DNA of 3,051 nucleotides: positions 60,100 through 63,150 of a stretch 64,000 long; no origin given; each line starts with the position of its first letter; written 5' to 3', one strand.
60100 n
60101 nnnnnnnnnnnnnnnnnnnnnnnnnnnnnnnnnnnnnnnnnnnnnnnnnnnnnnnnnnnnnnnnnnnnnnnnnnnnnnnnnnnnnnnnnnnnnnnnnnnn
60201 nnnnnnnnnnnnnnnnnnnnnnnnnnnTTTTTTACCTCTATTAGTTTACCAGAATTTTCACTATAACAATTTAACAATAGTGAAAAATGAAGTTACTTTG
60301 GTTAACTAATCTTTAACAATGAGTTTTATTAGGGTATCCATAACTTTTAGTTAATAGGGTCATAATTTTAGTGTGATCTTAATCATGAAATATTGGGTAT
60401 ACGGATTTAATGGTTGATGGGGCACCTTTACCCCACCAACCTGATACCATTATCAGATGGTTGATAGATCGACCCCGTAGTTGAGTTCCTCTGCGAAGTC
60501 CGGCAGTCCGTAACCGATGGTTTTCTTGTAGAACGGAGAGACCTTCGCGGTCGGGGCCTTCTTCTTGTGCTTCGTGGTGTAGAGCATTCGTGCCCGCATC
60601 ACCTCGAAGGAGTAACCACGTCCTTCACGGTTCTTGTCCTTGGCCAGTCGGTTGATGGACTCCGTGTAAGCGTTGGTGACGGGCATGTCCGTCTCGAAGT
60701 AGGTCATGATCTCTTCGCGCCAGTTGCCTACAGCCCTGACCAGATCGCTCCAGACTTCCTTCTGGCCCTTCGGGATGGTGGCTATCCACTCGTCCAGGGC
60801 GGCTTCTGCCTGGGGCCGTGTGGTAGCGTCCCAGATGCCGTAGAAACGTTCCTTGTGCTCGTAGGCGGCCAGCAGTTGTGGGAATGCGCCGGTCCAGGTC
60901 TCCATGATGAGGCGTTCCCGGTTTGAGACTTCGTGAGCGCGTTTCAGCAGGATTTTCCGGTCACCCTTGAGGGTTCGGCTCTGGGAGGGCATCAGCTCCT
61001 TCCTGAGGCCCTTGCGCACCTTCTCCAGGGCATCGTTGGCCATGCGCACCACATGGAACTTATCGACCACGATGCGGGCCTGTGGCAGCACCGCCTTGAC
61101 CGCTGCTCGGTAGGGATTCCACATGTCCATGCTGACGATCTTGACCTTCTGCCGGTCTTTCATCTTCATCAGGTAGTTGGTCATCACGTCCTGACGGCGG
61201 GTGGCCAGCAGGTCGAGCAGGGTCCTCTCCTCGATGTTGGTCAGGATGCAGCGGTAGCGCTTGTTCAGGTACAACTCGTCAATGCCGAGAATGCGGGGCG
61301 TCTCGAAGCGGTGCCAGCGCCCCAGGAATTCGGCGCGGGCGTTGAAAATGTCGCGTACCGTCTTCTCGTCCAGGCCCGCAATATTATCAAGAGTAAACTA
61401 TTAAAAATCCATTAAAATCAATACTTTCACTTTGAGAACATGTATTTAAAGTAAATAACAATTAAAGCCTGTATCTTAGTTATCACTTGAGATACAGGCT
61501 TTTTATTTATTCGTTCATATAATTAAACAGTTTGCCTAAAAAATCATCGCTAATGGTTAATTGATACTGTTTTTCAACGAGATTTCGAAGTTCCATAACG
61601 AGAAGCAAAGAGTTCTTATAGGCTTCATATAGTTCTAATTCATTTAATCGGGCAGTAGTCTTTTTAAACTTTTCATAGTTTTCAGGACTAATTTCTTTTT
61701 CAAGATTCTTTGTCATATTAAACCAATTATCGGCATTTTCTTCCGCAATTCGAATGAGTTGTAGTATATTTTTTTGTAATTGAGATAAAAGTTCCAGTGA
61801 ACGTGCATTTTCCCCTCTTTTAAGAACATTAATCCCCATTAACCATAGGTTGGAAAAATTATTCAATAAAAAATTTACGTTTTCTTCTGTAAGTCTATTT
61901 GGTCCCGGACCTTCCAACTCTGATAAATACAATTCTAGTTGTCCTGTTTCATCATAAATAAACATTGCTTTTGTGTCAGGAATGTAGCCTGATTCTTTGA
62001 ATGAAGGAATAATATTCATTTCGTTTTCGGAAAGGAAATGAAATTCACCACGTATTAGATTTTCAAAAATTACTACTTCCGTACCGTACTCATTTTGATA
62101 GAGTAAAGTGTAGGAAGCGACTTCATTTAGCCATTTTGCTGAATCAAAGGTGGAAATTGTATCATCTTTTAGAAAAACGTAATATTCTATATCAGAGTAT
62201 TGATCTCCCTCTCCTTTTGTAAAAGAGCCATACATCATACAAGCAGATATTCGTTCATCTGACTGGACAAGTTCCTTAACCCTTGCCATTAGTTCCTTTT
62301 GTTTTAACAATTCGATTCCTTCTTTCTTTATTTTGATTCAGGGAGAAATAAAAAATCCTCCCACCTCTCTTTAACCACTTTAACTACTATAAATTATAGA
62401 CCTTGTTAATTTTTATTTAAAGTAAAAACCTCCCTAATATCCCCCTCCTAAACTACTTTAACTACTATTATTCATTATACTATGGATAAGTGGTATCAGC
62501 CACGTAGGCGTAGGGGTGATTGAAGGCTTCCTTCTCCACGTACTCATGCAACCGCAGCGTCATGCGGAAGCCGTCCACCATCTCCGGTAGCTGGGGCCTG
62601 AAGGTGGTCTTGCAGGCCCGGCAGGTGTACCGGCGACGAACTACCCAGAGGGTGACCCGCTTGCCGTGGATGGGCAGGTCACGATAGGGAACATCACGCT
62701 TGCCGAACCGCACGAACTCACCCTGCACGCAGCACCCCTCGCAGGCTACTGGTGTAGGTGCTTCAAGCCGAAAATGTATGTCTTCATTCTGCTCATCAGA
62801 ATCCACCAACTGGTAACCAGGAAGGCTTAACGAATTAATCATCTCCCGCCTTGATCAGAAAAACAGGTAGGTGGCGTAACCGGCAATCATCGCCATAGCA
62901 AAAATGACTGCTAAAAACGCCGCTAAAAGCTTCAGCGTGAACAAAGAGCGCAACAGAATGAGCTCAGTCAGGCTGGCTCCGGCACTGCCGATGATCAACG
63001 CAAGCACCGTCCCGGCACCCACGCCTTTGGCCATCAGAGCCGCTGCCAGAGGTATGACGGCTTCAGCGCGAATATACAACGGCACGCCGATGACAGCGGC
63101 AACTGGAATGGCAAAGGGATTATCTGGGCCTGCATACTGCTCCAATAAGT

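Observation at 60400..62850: AT-rich lnu-type gene inserted within an ISL3-family transposase gene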

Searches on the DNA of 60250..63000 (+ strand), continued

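Call 17: search_dna_similar(query=window:61300-62570:-, collection=plasmids, mode=near, max_rows=60, rows=spread)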
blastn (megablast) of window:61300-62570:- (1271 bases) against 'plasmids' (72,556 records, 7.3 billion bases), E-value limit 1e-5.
Records with a match: 404; places in all: 445; records where one place covers at least 80% of the query: 86.
Best place of each record, by identity: >=99% 138; 95-99% 225; 90-95% 6; 80-90% 35.
By first word of the organism name: Enterobacter 83; Escherichia 79; Klebsiella 65; Enterococcus 34; Salmonella 28; Providencia 16; Citrobacter 13; Proteus 12; Pseudomonas 11; Raoultella 8; and 23 more.
By predicted mobility (MOB-suite, as given by PLSDB): conjugative 295; non-mobilizable 62; mobilizable 47.
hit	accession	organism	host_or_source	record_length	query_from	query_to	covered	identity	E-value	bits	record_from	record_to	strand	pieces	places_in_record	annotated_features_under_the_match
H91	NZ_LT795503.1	Escherichia coli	Sus scrofa domestica,pig feces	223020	1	1271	100%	100.0%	0e+0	2348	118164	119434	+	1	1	lnuG: lincosamide nucleotidyltransferase (LNU) | lnu(G): lincosamide nucleotidyltransferase Lnu(G)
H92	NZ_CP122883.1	Escherichia coli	Sus scrofa,feces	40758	1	1271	100%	100.0%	0e+0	2348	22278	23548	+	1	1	lnuG: lincosamide nucleotidyltransferase (LNU) | lnu(G): lincosamide nucleotidyltransferase Lnu(G)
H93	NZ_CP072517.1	Klebsiella quasipneumoniae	swine,genomic assembly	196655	1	1271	100%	99.9%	0e+0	2342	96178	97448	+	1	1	lnuG: lincosamide nucleotidyltransferase (LNU) | lnu(G): lincosamide nucleotidyltransferase Lnu(G)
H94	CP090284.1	Escherichia coli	Homo sapiens,anal swab specimens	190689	1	1271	100%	99.9%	0e+0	2342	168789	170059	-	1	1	lnuG: lincosamide nucleotidyltransferase (LNU) | lnu(G): lincosamide nucleotidyltransferase Lnu(G)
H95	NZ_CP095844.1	Escherichia fergusonii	culture,feces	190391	1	1271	100%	99.9%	0e+0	2342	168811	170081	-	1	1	lnuG: lincosamide nucleotidyltransferase (LNU) | lnu(G): lincosamide nucleotidyltransferase Lnu(G)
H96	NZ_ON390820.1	Morganella morganii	-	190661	1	1271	100%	99.9%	0e+0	2342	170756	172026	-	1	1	lnuG: lincosamide nucleotidyltransferase (LNU) | lnu(G): lincosamide nucleotidyltransferase Lnu(G)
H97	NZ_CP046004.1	Escherichia coli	swine,mixed culture,feces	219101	1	1271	100%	99.9%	0e+0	2342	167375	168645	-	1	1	lnuG: lincosamide nucleotidyltransferase (LNU) | lnu(G): lincosamide nucleotidyltransferase Lnu(G)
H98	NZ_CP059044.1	Escherichia coli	chicken meat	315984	1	1271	100%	99.9%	0e+0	2342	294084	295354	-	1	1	lnuG: lincosamide nucleotidyltransferase (LNU) | lnu(G): lincosamide nucleotidyltransferase Lnu(G)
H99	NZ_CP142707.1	Escherichia coli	dog,faecal sample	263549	1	1271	100%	99.9%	0e+0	2342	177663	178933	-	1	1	lnuG: lincosamide nucleotidyltransferase (LNU) | lnu(G): lincosamide nucleotidyltransferase Lnu(G)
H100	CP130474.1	Salmonella enterica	Homo sapiens,faces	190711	1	1271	100%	99.9%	0e+0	2342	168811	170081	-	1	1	lnuG: lincosamide nucleotidyltransferase (LNU) | lnu(G): lincosamide nucleotidyltransferase Lnu(G)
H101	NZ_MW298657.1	Escherichia coli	-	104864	1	1271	100%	99.8%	0e+0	2348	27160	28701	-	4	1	lnuG: lincosamide nucleotidyltransferase (LNU) | lnu(G): lincosamide nucleotidyltransferase Lnu(G)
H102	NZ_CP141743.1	Providencia rettgeri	-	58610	208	1271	84%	100.0%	0e+0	1970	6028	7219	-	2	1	lnuG: lincosamide nucleotidyltransferase (LNU) | lnu(G): lincosamide nucleotidyltransferase Lnu(G)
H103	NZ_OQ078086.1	Escherichia coli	-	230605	208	1271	84%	100.0%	0e+0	1965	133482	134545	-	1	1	lnuG: lincosamide nucleotidyltransferase (LNU) | lnu(G): lincosamide nucleotidyltransferase Lnu(G)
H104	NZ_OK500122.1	Providencia alcalifaciens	-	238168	208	1191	77%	99.9%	0e+0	1810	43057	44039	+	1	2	lnuG: lincosamide nucleotidyltransferase (LNU) | lnu(G): lincosamide nucleotidyltransferase Lnu(G)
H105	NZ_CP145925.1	Providencia hangzhouensis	-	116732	208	1191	77%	99.9%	0e+0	1810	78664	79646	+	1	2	lnuG: lincosamide nucleotidyltransferase (LNU) | lnu(G): lincosamide nucleotidyltransferase Lnu(G)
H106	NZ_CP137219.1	Proteus mirabilis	Homo sapiens,sputum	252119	208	1191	77%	99.9%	0e+0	1810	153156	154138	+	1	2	lnuG: lincosamide nucleotidyltransferase (LNU) | lnu(G): lincosamide nucleotidyltransferase Lnu(G)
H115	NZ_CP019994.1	Enterococcus faecium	Homo sapiens,rectal swab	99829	82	212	10%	87.9%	1e-33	152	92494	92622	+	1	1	JAB domain-containing protein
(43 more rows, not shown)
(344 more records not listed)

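Call 19: get_annotated_region(hit=H106, flank=5000)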
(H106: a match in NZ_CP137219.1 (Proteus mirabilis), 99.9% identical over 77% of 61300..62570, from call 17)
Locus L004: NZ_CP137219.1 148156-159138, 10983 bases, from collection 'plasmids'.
description: Proteus mirabilis strain PM33 plasmid pPM33-NDM_252k, complete sequence
organism: Proteus mirabilis (NCBI taxid 584)
taxonomy: Bacteria; Pseudomonadota; Gammaproteobacteria; Enterobacterales; Morganellaceae; Proteus; Proteus mirabilis
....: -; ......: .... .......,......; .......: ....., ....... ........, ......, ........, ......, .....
typing (MOB-suite, as given by PLSDB): conjugative; relaxase MOBH; mating-pair formation MPF_T
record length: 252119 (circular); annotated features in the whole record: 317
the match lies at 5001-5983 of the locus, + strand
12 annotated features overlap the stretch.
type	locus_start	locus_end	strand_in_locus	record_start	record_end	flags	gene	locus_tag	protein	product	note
CDS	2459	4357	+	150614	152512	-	-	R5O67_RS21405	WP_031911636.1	site-specific integrase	-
CDS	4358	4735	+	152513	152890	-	-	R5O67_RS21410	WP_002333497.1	DUF6262 family protein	-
predicted_resistance_gene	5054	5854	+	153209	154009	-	lnu(G)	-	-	lincosamide nucleotidyltransferase Lnu(G)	predicted by amrfinderplus; class LINCOSAMIDE; identity 100.0%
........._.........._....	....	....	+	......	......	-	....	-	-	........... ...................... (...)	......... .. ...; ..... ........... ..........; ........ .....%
CDS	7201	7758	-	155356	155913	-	-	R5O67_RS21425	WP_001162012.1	recombinase family protein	GO:0006310 - DNA recombination [Evidence IEA]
CDS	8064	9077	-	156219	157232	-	intI1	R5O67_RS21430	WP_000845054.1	class 1 integron integrase IntI1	-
CDS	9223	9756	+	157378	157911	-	aadB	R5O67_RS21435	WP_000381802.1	aminoglycoside nucleotidyltransferase ANT(2'')-Ia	-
predicted_resistance_gene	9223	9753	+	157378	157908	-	ant(2'')-Ia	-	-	aminoglycoside nucleotidyltransferase ANT(2'')-Ia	predicted by amrfinderplus; class AMINOGLYCOSIDE; identity 100.0%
CDS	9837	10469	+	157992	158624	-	-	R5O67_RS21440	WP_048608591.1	type B-3 chloramphenicol O-acetyltransferase CatB8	-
predicted_resistance_gene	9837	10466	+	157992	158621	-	catB8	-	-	type B-3 chloramphenicol O-acetyltransferase CatB8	predicted by amrfinderplus; class PHENICOL; identity 100.0%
CDS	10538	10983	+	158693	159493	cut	-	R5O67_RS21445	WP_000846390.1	oxacillin-hydrolyzing class D beta-lactamase OXA-10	-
predicted_resistance_gene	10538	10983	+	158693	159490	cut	blaOXA-10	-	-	oxacillin-hydrolyzing class D beta-lactamase OXA-10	predicted by amrfinderplus; class BETA-LACTAM; identity 100.0%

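Call 20: get_annotated_region(hit=H115, flank=4000)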
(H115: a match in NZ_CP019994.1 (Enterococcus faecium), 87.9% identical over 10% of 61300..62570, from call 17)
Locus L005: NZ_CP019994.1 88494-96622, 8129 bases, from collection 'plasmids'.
description: Enterococcus faecium isolate 2014-VREF-268 plasmid p268-2
organism: Enterococcus faecium (NCBI taxid 1352)
taxonomy: Bacteria; Bacillota; Bacilli; Lactobacillales; Enterococcaceae; Enterococcus; Enterococcus faecium
host: -; source: Homo sapiens,rectal swab; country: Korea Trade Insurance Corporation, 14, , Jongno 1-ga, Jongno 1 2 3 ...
typing (MOB-suite, as given by PLSDB): mobilizable; replicon rep_cluster_185,rep_cluster_2351
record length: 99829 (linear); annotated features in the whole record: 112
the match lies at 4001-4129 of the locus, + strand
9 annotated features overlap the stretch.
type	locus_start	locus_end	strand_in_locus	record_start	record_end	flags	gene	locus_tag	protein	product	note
CDS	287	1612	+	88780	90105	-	-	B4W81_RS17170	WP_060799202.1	Y-family DNA polymerase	-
CDS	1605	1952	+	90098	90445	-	-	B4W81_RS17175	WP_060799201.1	hypothetical protein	-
CDS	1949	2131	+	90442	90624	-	-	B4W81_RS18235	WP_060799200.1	hypothetical protein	-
CDS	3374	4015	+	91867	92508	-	-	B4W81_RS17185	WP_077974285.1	JAB domain-containing protein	-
CDS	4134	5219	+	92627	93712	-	-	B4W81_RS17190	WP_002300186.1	tyrosine-type recombinase/integrase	GO:0015074 - DNA integration [Evidence IEA]; GO:0006310 - DNA recombination [Evidence IEA]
CDS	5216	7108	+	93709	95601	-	-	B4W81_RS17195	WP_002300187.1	site-specific integrase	GO:0015074 - DNA integration [Evidence IEA]; GO:0006310 - DNA recombination [Evidence IEA]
CDS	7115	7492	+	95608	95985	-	-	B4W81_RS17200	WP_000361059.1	DUF6262 family protein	-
CDS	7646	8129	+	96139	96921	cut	-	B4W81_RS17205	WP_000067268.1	aminoglycoside nucleotidyltransferase ANT(9)-Ia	-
predicted_resistance_gene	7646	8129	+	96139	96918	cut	ant(9)-Ia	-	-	aminoglycoside nucleotidyltransferase ANT(9)-Ia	predicted by amrfinderplus; class AMINOGLYCOSIDE; identity 100.0%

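Call 27: get_annotated_region(hit=H101, flank=4000)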
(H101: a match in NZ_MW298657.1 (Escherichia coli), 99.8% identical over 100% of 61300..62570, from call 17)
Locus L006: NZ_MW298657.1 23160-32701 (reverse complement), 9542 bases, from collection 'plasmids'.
description: Escherichia coli strain T209A plasmid pT209A, complete sequence
organism: Escherichia coli (NCBI taxid 562)
taxonomy: Bacteria; Pseudomonadota; Gammaproteobacteria; Enterobacterales; Enterobacteriaceae; Escherichia; Escherichia coli
host: -; source: -; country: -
typing (MOB-suite, as given by PLSDB): conjugative; replicon rep_cluster_1506; relaxase MOBH; mating-pair formation MPF_F
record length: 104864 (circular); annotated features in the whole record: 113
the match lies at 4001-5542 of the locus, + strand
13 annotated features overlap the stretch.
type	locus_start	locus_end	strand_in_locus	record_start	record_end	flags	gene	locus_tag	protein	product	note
CDS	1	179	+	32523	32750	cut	-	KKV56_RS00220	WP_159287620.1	hypothetical protein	-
CDS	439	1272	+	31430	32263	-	-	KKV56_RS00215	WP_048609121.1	DNA replication terminus site-binding protein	GO:0006274 - DNA replication termination [Evidence IEA]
CDS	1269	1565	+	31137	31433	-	-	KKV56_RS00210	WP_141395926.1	hypothetical protein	-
CDS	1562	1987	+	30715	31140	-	-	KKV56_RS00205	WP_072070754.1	hypothetical protein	-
CDS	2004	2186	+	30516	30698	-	-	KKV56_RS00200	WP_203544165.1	hypothetical protein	-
CDS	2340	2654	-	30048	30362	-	-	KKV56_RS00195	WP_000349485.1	helix-turn-helix domain-containing protein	-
CDS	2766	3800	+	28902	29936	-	-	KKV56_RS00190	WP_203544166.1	permease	-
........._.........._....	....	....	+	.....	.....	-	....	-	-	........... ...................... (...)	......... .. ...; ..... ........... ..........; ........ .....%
predicted_resistance_gene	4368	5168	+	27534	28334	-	lnu(G)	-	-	lincosamide nucleotidyltransferase Lnu(G)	predicted by amrfinderplus; class LINCOSAMIDE; identity 100.0%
CDS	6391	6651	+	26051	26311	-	-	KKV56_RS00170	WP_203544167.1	hypothetical protein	-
CDS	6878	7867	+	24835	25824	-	-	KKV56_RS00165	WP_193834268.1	hypothetical protein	-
CDS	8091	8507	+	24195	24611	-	umuD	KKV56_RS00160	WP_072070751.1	translesion error-prone DNA polymerase V autoproteolytic subunit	-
CDS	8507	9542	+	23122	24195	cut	umuC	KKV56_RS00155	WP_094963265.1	translesion error-prone DNA polymerase V subunit UmuC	GO:0006281 - DNA repair [Evidence IEA]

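Call 45: get_annotated_region(hit=H103, flank=6000)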
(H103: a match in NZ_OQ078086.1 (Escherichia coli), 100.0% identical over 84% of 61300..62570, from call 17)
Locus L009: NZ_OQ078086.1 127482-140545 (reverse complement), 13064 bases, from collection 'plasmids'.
description: Escherichia coli strain 4281_EMB plasmid p4281_EMB, complete sequence
organism: Escherichia coli (NCBI taxid 562)
taxonomy: Bacteria; Pseudomonadota; Gammaproteobacteria; Enterobacterales; Enterobacteriaceae; Escherichia; Escherichia coli
host: -; source: -; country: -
typing (MOB-suite, as given by PLSDB): conjugative; replicon IncHI2A,rep_cluster_1088; relaxase MOBH; mating-pair formation MPF_F
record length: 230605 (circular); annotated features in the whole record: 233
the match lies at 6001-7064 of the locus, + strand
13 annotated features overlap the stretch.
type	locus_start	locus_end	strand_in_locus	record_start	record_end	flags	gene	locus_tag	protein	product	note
CDS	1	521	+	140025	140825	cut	-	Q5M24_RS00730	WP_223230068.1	hypothetical protein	-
CDS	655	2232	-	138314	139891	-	-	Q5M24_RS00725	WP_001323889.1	PAS domain-containing methyl-accepting chemotaxis protein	-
CDS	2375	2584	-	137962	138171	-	-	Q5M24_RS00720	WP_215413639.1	DUF3330 domain-containing protein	-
CDS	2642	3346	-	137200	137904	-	-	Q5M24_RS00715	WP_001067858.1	IS6-like element IS26 family transposase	-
CDS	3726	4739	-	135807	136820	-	intI1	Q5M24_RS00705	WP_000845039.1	class 1 integron integrase IntI1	-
predicted_resistance_gene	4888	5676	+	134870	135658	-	aadA1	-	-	ANT(3'')-Ia family aminoglycoside nucleotidyltransferase AadA1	predicted by amrfinderplus; class AMINOGLYCOSIDE; identity 96.96%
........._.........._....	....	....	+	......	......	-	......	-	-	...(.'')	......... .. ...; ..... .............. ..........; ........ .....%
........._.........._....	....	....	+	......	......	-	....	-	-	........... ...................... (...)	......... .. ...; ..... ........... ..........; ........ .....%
predicted_resistance_gene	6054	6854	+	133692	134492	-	lnu(G)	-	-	lincosamide nucleotidyltransferase Lnu(G)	predicted by amrfinderplus; class LINCOSAMIDE; identity 100.0%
CDS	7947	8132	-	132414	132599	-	-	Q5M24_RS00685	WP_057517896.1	hypothetical protein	-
CDS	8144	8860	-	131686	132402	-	-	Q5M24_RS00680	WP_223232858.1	transcriptional repressor KorB C-terminal beta-barrel domain-containing protein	GO:0045892 - negative regulation of DNA-templated transcription [Evidence IEA]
CDS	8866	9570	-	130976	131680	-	-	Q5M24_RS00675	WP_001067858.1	IS6-like element IS26 family transposase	-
CDS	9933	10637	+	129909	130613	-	-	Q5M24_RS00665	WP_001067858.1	IS6-like element IS26 family transposase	-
